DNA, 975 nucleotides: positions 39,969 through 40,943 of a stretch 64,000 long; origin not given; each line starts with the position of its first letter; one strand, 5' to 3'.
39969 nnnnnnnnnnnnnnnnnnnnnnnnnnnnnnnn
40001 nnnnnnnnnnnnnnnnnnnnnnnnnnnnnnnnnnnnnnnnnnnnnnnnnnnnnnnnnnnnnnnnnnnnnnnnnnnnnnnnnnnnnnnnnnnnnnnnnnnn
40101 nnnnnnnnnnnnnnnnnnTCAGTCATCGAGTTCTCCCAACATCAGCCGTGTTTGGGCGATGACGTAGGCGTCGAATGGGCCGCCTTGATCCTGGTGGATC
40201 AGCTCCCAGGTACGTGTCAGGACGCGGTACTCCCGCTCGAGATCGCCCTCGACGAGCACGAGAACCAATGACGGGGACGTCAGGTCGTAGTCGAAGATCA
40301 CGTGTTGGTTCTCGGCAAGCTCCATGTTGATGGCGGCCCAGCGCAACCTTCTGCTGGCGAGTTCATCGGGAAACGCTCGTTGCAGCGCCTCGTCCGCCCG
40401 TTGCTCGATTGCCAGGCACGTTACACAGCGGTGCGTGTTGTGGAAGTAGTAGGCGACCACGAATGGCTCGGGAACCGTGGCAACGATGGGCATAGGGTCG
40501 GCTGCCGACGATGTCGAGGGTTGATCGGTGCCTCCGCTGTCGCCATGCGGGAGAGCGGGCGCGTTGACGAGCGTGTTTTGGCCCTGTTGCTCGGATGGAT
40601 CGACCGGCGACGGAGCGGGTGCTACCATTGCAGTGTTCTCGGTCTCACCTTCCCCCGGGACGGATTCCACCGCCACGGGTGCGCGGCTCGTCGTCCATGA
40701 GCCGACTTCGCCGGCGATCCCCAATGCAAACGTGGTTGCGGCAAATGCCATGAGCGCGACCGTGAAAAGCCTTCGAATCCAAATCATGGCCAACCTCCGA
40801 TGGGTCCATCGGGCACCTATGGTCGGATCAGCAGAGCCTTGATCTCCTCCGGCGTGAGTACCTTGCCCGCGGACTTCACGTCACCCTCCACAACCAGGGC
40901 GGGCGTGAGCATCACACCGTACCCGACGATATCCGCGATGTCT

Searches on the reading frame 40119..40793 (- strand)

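Call 74: search_protein_families(library=pfam, max_evalue=0.001, proteins=[window:40119-40793:-])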
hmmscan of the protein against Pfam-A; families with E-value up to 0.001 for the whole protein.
window:40119-40793:- (224 aa): 0 families

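Call 88: search_protein_families(library=ncbifam, max_evalue=0.001, proteins=[window:40119-40793:-])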
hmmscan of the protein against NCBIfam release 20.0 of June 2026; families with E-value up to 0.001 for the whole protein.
window:40119-40793:- (224 aa): 1 family
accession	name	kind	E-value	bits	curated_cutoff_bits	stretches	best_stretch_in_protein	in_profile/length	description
NF040494.1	nitrored_ArsF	subfamily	4.7e-24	84.8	60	1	112-203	1-93/106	nitrophenyl compound nitroreductase subunit ArsF family protein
